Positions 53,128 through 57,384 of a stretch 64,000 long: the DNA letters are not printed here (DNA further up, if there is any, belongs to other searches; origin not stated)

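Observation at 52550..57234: Two-gene operon encoding a tail-anchored exported protein and a 1318-aa secreted protein with about 45 cysteines and no recognisable family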

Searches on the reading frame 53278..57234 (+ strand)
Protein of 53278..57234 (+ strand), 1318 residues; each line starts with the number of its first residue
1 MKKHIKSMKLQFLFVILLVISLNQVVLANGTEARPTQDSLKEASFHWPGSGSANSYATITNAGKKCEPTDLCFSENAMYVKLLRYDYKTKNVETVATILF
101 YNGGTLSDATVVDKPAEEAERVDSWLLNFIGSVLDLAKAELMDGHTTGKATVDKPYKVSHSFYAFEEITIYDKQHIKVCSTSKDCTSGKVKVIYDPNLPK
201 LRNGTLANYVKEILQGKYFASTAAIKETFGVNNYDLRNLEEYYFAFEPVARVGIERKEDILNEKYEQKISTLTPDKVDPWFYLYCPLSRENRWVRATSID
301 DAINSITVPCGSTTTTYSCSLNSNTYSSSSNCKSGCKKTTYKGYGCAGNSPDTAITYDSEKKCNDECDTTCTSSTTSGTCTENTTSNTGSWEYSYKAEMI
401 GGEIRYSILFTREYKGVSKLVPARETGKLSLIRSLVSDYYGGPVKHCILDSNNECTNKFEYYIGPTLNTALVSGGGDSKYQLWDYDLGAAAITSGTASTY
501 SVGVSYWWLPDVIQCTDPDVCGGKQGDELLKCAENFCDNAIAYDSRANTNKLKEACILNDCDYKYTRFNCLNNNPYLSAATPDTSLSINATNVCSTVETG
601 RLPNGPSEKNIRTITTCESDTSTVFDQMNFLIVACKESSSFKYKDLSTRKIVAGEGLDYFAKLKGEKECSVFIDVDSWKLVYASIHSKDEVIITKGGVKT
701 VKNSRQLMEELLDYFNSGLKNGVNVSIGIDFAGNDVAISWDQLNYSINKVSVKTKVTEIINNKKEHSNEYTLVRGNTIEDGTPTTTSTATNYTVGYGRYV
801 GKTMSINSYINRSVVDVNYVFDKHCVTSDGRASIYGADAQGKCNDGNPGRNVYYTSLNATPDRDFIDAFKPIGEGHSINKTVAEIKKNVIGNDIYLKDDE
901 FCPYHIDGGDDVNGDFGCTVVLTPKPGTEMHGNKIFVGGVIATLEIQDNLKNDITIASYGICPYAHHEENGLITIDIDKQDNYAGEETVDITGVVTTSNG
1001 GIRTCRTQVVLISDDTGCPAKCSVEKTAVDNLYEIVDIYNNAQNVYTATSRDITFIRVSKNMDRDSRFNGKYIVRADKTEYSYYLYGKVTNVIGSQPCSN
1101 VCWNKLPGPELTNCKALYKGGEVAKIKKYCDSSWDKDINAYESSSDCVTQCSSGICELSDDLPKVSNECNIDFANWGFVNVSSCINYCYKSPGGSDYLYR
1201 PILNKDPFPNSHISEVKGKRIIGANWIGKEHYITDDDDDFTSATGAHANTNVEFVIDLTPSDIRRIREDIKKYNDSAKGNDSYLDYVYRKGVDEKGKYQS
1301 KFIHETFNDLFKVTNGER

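Call 4: search_protein_families(library=pfam, proteins=[window:53278-57234:+], max_evalue=1)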
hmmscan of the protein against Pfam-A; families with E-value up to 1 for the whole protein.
window:53278-57234:+ (1318 aa): 1 family
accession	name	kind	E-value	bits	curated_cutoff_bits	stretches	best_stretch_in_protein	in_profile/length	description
PF11774.14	Lsr2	-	0.12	12.5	29.6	1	1235-1277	12-54/58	Lsr2 dimerization domain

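Call 5: search_protein_families(library=ncbifam, proteins=[window:53278-57234:+], max_evalue=1)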
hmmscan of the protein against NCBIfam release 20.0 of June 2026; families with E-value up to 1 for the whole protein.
window:53278-57234:+ (1318 aa): 0 families

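Call 6: search_protein_families(library=phrogs, proteins=[window:53278-57234:+], max_evalue=1)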
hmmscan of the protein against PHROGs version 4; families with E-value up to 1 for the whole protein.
window:53278-57234:+ (1318 aa): 2 families
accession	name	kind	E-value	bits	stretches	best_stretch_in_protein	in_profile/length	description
phrog_34407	-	unknown function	0.025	15.1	0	918-984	99-166/348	-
phrog_24949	-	unknown function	0.04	14.5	1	685-770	154-239/243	-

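Call 8: find_homologous_proteins(query=window:53278-57234:+, max_evalue=0.001)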
Query window:53278-57234:+ (1318 aa): 1 proteins with E <= 0.001 among 8000 candidates.
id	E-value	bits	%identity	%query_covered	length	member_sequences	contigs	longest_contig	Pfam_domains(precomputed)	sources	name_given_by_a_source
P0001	0.0e+0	1695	61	96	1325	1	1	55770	-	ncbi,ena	-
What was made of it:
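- Tried and rejected: The word-index homolog search for the giant returned a single hit (call 8), which wrongly suggested a near-orphan.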

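Call 9: find_encoding_contigs(protein=P0001, flank=10000)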
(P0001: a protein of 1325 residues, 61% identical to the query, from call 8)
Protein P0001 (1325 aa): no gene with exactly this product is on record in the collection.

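Call 12: find_related_loci(query=A1, collection=genome_contigs, flank=10000)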
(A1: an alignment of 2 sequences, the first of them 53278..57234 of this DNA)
Query A1 (1318 aa) in genome_contigs; peptide patterns used: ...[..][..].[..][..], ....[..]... (x = any residue, [..] = any of these).
598 stretches matched a pattern, but none encodes a relative of the query by tblastn (E <= 1e-3).

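Call 14: find_encoding_contigs(protein=window:53278-57234:+, flank=3000, max_places=4)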
Protein window:53278-57234:+ (1318 aa): no gene with exactly this product is on record in the collection.
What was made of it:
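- Tried and rejected: Exact look-ups of the giant and of P0001 found no contig (calls 9, 14).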

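Call 30: search_protein_representatives(protein=window:53632-57231:+)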
Query: 1200 residues. Proteins with E-value up to 0.001 (for the whole library): 114; up to 1e-10: 105; up to 1e-30: 57. The best 114 are listed.
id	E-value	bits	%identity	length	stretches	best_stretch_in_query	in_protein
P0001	0.0e+00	1599.3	64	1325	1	6-1200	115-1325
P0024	8.2e-235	798.7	42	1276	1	44-1199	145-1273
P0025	1.4e-169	582.6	39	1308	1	192-1199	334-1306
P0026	4.5e-162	557.8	40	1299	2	330-1195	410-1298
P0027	4.0e-155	534.8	39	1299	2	233-1199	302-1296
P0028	2.2e-124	433.0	37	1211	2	268-1198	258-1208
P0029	6.3e-107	375.1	34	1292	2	253-1194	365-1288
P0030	3.3e-104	366.1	36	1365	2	338-1198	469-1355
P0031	5.3e-97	342.2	34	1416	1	45-1188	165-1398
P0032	2.3e-90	320.3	31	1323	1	53-1189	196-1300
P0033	6.0e-87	309.0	33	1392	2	199-1188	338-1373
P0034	4.4e-86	306.1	35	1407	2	337-1193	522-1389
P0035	5.0e-86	305.9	33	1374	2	177-1190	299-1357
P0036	8.3e-86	305.2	32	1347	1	211-1197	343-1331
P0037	4.6e-83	296.1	35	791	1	430-1194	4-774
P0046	4.9e-62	226.5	34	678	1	548-1188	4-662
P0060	1.6e-42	161.8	30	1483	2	120-794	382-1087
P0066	2.1e-36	141.6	30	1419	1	321-1188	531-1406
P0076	3.7e-32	127.5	29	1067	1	380-1188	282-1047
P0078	1.7e-31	125.3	26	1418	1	328-1188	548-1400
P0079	5.2e-31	123.7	32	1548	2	1009-1185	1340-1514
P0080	2.4e-30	121.5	34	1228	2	984-1188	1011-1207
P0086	3.9e-28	114.2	40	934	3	995-1188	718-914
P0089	5.1e-27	110.5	48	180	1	1042-1188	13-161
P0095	2.4e-25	104.9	35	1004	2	969-1187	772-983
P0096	4.7e-25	104.0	39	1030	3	1003-1188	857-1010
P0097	6.3e-25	103.5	46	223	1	995-1188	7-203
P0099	4.8e-24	100.6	37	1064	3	1077-1187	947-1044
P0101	1.8e-23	98.7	41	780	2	995-1188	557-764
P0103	2.5e-22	94.9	31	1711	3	947-1191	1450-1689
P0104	4.6e-22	94.0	39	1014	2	897-1188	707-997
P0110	1.1e-20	89.5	28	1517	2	683-1200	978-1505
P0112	5.7e-19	83.8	46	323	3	1078-1188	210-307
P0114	5.5e-18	80.5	30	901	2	962-1199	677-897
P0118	2.1e-16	75.3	32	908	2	904-1198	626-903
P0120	5.9e-16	73.8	42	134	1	1064-1188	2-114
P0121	4.9e-15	70.8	44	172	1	1098-1199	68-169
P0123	2.9e-14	68.2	34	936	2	1013-1187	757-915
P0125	1.4e-13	66.0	45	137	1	1079-1188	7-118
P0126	3.2e-12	61.4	30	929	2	938-1196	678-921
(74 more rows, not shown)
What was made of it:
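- Tried and rejected: The exhaustive HMMER search corrected this to 114 representatives (call 30).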

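Call 38: search_solved_structures(query=A3, max_evalue=1)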
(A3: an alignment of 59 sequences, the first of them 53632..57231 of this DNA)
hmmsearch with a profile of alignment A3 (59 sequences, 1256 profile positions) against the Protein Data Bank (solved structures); distinct sequences matched with E-value up to 1: 1.
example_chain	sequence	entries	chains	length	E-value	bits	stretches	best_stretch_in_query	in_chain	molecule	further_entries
26gs_A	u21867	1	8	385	0.85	10.6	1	123-236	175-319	Tyrosine-protein kinase wzc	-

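Call 55: predict_structure(alignment_id=A3)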
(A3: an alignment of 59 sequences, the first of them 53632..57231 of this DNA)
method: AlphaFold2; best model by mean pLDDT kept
length: 1200 residues; sequences in the alignment: 59
mean_pLDDT: 78.7   pTM: 0.68
mean pLDDT of the five models: 78.7, 77.4, 75.6, 75.4, 73.8
residues with pLDDT >= 90: 435; 70-90: 491; 50-70: 104; < 50: 170
segments of 3 or more residues with pLDDT < 50: 1-44, 141-162, 164-169, 171-175, 190-237, 250-288
pLDDT, mean of each block of 10 residues (from residue 1): 29 26 32 40 55 74 71 76 77 84 80 77 90 73 43 43 45 49 50 41 39 41 39 45 54 39 38 38 44 68 87 88 85 92 92 89 90 86 91 89 90 96 90 95 93 87 56 90 86 90 79 93 90 86 94 94 94 86 91 92 87 79 91 95 91 82 81 91 93 93 90 82 87 91 88 82 91 83 89 66 93 93 90 79 86 93 89 92 87 88 93 93 93 92 89 91 89 92 93 92 92 90 89 85 88 92 91 70 76 87 83 84 78 72 89 83 72 75 86 65
secondary structure, 60 per line:
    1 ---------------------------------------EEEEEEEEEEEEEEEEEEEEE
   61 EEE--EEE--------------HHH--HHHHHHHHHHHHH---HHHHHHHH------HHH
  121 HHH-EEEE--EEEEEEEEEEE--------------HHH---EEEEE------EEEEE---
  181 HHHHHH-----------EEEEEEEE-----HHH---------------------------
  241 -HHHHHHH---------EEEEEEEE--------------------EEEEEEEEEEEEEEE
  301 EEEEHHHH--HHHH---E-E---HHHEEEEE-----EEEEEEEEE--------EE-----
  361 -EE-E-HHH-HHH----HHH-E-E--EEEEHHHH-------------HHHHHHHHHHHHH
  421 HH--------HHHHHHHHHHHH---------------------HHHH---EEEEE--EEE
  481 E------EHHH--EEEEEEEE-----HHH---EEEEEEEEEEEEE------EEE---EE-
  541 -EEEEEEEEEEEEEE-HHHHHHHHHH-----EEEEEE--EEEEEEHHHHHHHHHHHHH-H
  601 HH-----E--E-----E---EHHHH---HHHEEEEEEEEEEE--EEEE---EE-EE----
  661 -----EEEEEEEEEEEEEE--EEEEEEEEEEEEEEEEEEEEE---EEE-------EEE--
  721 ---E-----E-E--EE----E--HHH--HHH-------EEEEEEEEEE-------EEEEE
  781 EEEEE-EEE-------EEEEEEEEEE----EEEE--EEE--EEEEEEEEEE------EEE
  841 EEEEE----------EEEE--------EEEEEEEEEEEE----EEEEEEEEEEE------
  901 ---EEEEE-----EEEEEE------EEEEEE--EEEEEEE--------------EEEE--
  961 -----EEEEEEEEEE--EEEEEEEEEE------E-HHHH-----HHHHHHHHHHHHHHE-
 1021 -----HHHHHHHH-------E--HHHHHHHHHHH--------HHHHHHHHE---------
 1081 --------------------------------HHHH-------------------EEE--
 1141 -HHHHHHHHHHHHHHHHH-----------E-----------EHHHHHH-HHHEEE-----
elements in order (helices of 4 or more, strands of 3 or more residues): E40-63 E66-68 H88-100 H104-111 H118-123 E125-128 E131-141 E162-166 E173-177 H181-186 E198-205 H242-248 E258-265 E286-304 H305-308 H311-314 E327-331 E337-345 E387-390 H391-394 H408-422 H431-442 H464-467 E471-475 E478-481 E494-501 E513-525 E532-534 E542-555 H557-566 E572-577 E580-585 H586-598 H622-625 E632-642 E645-648 E666-679 E682-702 E706-708 E716-718 E759-768 E776-785 E787-789 E797-806 E811-814 E817-819 E822-831 E838-845 E856-859 E868-879 E884-894 E904-908 E914-919 E926-931 E934-940 E955-958 E966-975 E978-987 H996-999 H1005-1018 H1026-1033 H1044-1054 H1063-1070 H1113-1116 E1136-1138 H1142-1158 H1183-1188 E1193-1195
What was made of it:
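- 55879..56568 (+): Gene 2 all-beta region (aa 868-1097), predicted as tandem Ig/cadherin/FN3-like sandwiches (a 'stalk'). DSSP of the AF2 model (call 55).
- On PilY1/PilC tip adhesin: The AF2 model's C-terminal 220 aa are helices and coil (call 55).
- Its C-terminus is helical and coil, not the beta-propeller of PilY1-type tip proteins (call 55).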

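Call 57: fold_search(model_id=the predicted structure, library=pdb)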
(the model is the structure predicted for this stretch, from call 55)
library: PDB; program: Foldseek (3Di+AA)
matches with E <= 10: 984; with E <= 0.001: 60
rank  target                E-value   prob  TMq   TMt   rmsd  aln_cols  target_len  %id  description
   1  4zpn_B                7.0e-06  0.96  0.06  0.19  26.4       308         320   11  Crystal Structure of Protocadherin Gamma C5 EC1-3 with extended N-terminus (released 2015-10-28)
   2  5v5x_D                1.4e-05  0.97  0.07  0.17  31.3       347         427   10  Protocadherin gammaB7 EC3-6 cis-dimer structure (released 2017-11-01)
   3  4zpm_B                2.1e-05  0.94  0.07  0.19  27.2       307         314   13  Crystal Structure of Protocadherin Alpha C2 EC1-3 (released 2015-10-28)
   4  5t9t_A                3.0e-05  0.77  0.07  0.14  48.6       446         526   10  Protocadherin Gamma B2 extracellular cadherin domains 1-5 (released 2016-10-19)
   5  4zpm_A                3.2e-05  0.85  0.06  0.17  27.7       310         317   12  Crystal Structure of Protocadherin Alpha C2 EC1-3 (released 2015-10-28)
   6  3ubh                  4.2e-05  0.87  0.07  0.16  18.8       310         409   10  Crystal structure of Drosophila N-cadherin EC1-4 (released 2011-12-21)
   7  4kkr_A                4.7e-05  0.99  0.08  0.27  12.7       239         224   10  Crystal structure of Vibrio cholerae RbmA (crystal form 3) (released 2013-05-22)
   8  6vfu_B                4.7e-05  0.80  0.06  0.15  27.1       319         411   10  Crystal structure of human protocadherin 19 EC1-EC4 (released 2020-03-11)
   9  8egw_A                6.2e-05  0.69  0.06  0.16  26.6       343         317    7  Complex of Fat4(EC1-4) bound to Dchs1(EC1-3) (released 2023-02-22)
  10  6e8f_B                8.1e-05  0.95  0.07  0.19  28.3       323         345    8  Crystal Structure of Human Protocadherin-15 EC3-5 CD2-1 (released 2019-07-31)
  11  4be6_A                9.1e-05  0.99  0.08  0.26  12.8       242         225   10  V. cholera biofilm scaffolding protein RbmA (released 2013-12-18)
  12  4zps                  9.6e-05  0.66  0.06  0.17  28.8       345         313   10  Crystal Structure of Protocadherin Gamma A8 EC1-3 (released 2015-10-28)
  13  6meq                  1.0e-04  0.51  0.06  0.13  28.0       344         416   11  PcdhgB3 EC1-4 in 50 mM HEPES (released 2019-09-04)
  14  6q2o_E                1.3e-04  0.75  0.06  0.11  23.8       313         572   11  Cryo-EM structure of RET/GFRa2/NRTN extracellular complex. The 3D refinement was applied with C2 symmetry. (released 2019-10-02)
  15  4p99_A                1.4e-04  0.75  0.07  0.16  48.2       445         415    9  Ca2+-stabilized adhesin helps an Antarctic bacterium reach out and bind ice (released 2014-06-18)
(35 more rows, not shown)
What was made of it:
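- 55879..56568 (+): Foldseek hits to protocadherins, RbmA, the MpIBP adhesin and GhpA at E 7e-6 to 1e-4 but with query-normalised TM-score 0.09 or below (call 57).
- Closest known: Long Ig/cadherin-repeat adhesins. Same: The tandem beta-sandwich 'stalk' at aa ~868-1097 gives Foldseek E values of 7e-6 to 3e-4 (call 57).
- Checked: The region is nevertheless predicted as tandem beta-sandwich domains (calls 55, 57).
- An Ig-like stalk is predicted (calls 55, 57).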

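Call 63: fold_search(model_id=the predicted structure, library=viral)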
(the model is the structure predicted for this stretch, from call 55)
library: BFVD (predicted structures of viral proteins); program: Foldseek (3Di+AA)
matches with E <= 10: 572; with E <= 0.001: 85
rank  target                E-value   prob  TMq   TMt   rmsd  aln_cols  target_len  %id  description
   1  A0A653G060            3.3e-07  0.97  0.08  0.15  67.4       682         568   10  (no name in the UniProt tables at hand)
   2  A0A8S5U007            3.8e-07  0.98  0.07  0.16  51.1       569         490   10  Uncharacterized protein [Siphoviridae sp. ctwnj8]
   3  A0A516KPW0            4.8e-07  0.99  0.08  0.14  46.5       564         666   10  (no name in the UniProt tables at hand)
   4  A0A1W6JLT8            6.3e-07  0.97  0.07  0.13  50.0       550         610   10  Tail protein [Lactococcus phage AM8]
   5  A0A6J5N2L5            1.0e-06  1.00  0.08  0.16  35.2       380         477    8  Fibronectin type III [uncultured Caudovirales phage]
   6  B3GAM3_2              1.5e-06  0.77  0.07  0.10  32.6       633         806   10  AMDV4_2 [uncultured virus]
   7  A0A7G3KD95            1.9e-06  0.97  0.08  0.17  51.3       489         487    9  Capsid vertex protein [Enterobacter phage vB_EhoM-IME523]
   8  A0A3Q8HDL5            1.9e-06  0.97  0.08  0.13  49.1       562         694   11  (no name in the UniProt tables at hand)
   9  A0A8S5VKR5            4.9e-06  0.94  0.08  0.14  45.7       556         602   10  (no name in the UniProt tables at hand)
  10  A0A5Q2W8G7            5.8e-06  0.95  0.08  0.10  43.6       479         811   10  (no name in the UniProt tables at hand)
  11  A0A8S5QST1            6.5e-06  0.98  0.07  0.14  34.6       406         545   10  Uncharacterized protein [Podoviridae sp. ctKS020]
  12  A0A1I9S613            6.9e-06  0.85  0.08  0.17  44.3       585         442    9  (no name in the UniProt tables at hand)
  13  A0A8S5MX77            6.9e-06  0.77  0.07  0.12  38.5       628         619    8  Interleukin-6 receptor subunit beta Receptor, Fibronectin Type III [Siphoviridae sp. ct91l7]
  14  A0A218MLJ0            7.6e-06  0.51  0.07  0.09  66.8       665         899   10  Uncharacterized protein [uncultured virus]
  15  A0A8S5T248            8.1e-06  0.91  0.08  0.14  49.3       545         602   10  Uncharacterized protein [Siphoviridae sp. cteEJ17]
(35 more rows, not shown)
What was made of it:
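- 55879..56568 (+): Viral Ig/FN3 hits (call 63).
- Tandem Ig/cadherin-like domains resemble adhesin stalks (calls 55, 57, 63).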

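Call 70: search_protein_families(library=pfam, proteins=[P0086, P0095, P0096, P0099, P0101, P0104, P0114, P0118, P0123, P0126], max_evalue=0.01)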
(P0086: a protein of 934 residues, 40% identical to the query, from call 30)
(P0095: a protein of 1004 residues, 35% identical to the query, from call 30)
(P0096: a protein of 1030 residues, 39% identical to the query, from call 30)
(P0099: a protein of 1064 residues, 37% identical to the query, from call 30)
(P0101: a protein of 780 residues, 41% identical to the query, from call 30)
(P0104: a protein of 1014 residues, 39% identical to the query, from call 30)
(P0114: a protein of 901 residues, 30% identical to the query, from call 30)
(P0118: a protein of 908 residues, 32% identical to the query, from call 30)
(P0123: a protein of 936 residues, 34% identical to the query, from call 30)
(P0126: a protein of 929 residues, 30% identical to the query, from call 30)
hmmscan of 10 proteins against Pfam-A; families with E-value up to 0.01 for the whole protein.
P0086 (934 aa): 0 families

P0095 (1004 aa): 0 families

P0096 (1030 aa): 0 families

P0099 (1064 aa): 0 families

P0101 (780 aa): 0 families

P0104 (1014 aa): 0 families

P0114 (901 aa): 0 families

P0118 (908 aa): 0 families

P0123 (936 aa): 0 families

P0126 (929 aa): 0 families
